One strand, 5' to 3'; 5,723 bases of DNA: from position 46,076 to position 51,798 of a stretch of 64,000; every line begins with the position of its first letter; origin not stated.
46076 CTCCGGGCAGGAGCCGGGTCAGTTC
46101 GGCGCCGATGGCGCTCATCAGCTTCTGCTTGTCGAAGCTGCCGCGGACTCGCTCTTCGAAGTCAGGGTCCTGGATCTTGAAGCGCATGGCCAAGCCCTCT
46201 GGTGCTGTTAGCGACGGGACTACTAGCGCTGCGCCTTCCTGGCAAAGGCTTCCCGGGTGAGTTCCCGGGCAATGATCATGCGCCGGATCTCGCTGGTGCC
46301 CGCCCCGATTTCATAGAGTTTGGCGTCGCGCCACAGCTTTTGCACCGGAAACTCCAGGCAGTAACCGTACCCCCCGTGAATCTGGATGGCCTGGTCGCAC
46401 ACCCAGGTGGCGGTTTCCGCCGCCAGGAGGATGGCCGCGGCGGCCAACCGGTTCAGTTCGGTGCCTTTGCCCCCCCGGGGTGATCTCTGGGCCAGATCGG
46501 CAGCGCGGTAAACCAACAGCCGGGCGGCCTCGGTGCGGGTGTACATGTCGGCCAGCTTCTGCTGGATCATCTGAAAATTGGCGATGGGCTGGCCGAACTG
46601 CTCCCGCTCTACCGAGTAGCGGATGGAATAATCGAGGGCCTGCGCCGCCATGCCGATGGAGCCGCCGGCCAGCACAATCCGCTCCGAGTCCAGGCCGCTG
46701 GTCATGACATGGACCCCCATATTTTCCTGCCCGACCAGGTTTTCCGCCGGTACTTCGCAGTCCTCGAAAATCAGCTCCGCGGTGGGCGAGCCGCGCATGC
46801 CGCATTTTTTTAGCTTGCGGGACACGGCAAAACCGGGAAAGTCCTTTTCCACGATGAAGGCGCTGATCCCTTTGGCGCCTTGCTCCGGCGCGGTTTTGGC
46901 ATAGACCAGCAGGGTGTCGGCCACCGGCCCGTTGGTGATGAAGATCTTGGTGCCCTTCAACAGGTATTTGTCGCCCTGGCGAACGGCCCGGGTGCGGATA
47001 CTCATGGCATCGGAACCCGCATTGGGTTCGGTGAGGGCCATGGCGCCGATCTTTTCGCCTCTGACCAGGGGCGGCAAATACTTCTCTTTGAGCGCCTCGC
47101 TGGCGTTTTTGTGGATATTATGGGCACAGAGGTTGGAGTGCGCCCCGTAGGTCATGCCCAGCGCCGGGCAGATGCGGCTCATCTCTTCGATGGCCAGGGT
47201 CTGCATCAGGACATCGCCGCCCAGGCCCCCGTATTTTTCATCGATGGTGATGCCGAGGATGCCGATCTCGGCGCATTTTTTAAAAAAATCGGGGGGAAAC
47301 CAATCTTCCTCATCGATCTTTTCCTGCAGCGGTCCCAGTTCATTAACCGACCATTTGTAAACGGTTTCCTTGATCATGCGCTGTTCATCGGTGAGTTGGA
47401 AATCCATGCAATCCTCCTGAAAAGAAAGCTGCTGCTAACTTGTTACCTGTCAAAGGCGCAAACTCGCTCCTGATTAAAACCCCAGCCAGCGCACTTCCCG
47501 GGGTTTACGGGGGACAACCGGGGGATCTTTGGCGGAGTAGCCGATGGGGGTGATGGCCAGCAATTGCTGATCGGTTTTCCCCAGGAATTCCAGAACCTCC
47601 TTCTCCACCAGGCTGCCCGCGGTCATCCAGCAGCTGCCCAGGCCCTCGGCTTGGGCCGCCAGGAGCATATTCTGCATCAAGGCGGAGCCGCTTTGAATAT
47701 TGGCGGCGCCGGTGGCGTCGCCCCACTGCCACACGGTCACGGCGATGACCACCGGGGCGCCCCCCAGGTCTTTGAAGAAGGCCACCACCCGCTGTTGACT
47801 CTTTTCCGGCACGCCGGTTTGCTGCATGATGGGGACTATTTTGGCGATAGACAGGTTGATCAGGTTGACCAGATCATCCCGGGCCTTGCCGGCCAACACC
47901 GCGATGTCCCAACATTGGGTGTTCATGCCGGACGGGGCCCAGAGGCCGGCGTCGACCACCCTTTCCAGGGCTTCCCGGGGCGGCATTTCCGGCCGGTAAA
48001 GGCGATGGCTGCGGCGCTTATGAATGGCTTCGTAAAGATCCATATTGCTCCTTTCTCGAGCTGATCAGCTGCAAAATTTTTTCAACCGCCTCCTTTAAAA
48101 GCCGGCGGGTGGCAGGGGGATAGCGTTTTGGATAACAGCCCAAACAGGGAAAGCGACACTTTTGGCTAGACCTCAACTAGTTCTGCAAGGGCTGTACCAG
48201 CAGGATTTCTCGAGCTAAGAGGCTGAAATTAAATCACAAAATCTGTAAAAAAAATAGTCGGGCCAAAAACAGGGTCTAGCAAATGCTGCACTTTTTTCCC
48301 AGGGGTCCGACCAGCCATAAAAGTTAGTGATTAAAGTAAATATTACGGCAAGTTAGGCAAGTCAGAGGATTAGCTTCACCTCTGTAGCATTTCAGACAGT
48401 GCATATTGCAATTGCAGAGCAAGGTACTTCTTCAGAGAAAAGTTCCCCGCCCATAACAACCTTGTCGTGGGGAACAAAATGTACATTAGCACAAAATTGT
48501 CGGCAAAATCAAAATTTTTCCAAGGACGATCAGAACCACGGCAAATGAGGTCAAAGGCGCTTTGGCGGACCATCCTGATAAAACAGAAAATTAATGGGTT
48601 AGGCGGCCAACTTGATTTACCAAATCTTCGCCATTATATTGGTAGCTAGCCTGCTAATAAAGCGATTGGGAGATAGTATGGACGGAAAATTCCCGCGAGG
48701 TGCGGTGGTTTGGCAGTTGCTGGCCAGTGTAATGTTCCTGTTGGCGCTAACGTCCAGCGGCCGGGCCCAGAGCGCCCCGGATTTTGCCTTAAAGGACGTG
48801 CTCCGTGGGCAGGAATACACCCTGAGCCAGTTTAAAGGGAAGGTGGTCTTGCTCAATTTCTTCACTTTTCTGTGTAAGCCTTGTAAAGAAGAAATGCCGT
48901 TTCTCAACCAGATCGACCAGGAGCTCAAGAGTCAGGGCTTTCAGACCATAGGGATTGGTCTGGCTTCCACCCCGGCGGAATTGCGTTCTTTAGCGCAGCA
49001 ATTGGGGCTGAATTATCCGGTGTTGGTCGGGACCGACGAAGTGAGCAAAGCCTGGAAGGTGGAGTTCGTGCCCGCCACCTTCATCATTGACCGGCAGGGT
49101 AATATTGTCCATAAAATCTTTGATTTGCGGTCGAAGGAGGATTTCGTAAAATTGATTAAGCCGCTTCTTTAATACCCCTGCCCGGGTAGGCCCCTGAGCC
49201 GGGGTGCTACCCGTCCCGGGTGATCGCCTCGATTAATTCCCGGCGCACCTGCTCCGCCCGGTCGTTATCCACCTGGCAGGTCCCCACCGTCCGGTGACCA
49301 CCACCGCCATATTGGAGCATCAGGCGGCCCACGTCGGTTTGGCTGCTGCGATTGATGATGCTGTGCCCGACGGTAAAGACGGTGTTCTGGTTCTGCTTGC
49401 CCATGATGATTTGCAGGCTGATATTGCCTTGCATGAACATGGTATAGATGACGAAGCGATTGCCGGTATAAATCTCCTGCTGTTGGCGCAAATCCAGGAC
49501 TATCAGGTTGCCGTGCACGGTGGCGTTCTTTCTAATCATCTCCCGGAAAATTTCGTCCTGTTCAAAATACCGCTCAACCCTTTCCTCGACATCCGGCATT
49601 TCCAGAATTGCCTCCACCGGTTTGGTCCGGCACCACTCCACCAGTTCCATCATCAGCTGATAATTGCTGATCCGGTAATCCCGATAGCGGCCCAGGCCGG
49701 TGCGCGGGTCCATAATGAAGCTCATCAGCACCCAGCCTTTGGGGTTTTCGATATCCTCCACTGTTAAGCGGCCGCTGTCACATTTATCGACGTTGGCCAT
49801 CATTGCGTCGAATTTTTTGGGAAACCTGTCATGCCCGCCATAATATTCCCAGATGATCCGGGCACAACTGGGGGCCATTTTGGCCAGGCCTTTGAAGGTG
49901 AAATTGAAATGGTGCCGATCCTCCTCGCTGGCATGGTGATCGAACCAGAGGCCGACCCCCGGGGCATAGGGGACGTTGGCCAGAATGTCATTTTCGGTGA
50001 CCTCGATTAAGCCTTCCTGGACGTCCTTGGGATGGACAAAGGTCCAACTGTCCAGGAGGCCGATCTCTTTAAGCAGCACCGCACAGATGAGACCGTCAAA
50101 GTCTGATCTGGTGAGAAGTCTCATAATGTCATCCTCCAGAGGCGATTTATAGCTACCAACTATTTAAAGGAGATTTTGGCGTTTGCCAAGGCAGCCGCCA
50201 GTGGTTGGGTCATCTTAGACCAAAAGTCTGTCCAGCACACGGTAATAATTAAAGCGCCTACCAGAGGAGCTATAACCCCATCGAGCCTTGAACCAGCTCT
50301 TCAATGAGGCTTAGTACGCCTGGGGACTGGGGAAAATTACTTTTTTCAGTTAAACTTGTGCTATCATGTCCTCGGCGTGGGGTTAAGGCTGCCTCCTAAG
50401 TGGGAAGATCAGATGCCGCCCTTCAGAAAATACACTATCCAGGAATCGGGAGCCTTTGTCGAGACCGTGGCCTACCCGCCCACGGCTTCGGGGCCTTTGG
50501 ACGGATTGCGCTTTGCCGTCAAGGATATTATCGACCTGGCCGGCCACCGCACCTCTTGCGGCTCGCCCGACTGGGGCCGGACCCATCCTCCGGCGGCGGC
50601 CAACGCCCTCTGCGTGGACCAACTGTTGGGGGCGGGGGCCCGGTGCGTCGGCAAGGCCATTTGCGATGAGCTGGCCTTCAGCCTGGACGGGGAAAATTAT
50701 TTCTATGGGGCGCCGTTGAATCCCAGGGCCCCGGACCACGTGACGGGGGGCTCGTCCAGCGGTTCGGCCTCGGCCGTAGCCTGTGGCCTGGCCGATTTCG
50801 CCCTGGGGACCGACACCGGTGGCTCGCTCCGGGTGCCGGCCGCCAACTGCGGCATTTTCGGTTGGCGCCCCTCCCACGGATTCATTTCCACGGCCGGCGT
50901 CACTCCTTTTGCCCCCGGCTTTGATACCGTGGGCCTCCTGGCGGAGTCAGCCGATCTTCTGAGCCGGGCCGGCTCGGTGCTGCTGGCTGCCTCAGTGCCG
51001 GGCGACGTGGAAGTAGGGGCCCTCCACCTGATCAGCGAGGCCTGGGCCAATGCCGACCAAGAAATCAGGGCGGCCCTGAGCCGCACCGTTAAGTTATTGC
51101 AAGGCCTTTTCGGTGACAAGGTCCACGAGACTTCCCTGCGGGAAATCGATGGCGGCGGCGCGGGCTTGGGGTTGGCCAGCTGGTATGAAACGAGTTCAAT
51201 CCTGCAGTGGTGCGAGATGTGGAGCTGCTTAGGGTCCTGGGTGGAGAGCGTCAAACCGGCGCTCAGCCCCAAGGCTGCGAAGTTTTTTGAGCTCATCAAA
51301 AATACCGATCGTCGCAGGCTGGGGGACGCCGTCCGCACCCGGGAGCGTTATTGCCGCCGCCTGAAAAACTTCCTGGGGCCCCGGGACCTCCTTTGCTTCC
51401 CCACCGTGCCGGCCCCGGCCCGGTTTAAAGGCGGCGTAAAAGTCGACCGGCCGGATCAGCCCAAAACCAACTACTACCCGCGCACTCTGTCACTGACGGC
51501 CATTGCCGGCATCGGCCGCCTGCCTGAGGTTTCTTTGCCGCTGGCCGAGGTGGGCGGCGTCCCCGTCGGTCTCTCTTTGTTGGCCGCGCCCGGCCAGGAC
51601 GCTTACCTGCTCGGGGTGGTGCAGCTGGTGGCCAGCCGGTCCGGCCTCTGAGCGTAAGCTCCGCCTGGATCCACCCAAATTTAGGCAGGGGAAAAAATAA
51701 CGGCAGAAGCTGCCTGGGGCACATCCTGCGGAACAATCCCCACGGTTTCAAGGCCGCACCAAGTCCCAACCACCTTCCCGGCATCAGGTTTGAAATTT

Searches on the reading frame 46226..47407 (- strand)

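Call 30: search_protein_families(library=pfam, proteins=[window:46226-47407:-], max_evalue=0.001)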
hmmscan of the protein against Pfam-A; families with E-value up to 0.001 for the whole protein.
window:46226-47407:- (394 aa): 5 families
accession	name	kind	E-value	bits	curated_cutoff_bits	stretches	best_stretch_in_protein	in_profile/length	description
PF00441.29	Acyl-CoA_dh_1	-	1.1e-44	152.6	22.4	1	229-383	1-149/150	Acyl-CoA dehydrogenase, C-terminal domain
PF02771.21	Acyl-CoA_dh_N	-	9.8e-35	119.8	22.9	1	6-118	1-113/113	Acyl-CoA dehydrogenase, N-terminal domain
PF02770.24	Acyl-CoA_dh_M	-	1e-27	96.6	33.3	1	122-217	1-97/97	Acyl-CoA dehydrogenase, middle domain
PF08028.16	Acyl-CoA_dh_2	-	7.8e-22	78.4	22.7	1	245-366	2-127/134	Acyl-CoA dehydrogenase, C-terminal domain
PF22924.1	ACOX_C_alpha1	-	0.00028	21.2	27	1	242-362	7-147/169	Acyl-CoA oxidase, C-alpha1 domain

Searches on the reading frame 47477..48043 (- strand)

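Call 53: search_protein_families(library=pfam, proteins=[window:47477-48043:-], max_evalue=0.001)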
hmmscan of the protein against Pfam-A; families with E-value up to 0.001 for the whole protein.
window:47477-48043:- (189 aa): 2 families
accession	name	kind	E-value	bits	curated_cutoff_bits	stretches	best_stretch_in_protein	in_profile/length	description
PF00881.29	Nitroreductase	-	1.6e-31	110.2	23.5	1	7-169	1-167/167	Nitroreductase family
PF14512.11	TM1586_NiRdase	-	3.2e-11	43.7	27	1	122-173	87-136/215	Putative TM nitroreductase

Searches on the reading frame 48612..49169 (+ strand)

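Call 53: search_protein_families(library=pfam, proteins=[window:48612-49169:+], max_evalue=0.001)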
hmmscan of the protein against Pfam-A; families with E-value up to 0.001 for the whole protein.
window:48612-49169:+ (186 aa): 4 families
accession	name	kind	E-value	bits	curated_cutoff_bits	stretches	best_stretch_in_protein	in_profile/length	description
PF00578.27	AhpC-TSA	-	1.1e-23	83.9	26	1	53-167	3-123/124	AhpC/TSA family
PF08534.16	Redoxin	-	2.6e-22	79.6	26.6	1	53-169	4-132/148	Redoxin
PF13905.12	Thioredoxin_8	-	2.2e-10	41.2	27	1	76-165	1-94/94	Thioredoxin-like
PF00085.26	Thioredoxin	-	0.00011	22.6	23.5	0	75-107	17-49/103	Thioredoxin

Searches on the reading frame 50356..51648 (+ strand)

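Call 30: search_protein_families(library=pfam, proteins=[window:50356-51648:+], max_evalue=0.001)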
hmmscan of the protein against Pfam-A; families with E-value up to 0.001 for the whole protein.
window:50356-51648:+ (431 aa): 1 family
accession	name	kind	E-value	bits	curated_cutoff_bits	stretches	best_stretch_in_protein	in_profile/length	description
PF01425.27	Amidase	-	2.6e-62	211.8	27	1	44-419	43-445/445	Amidase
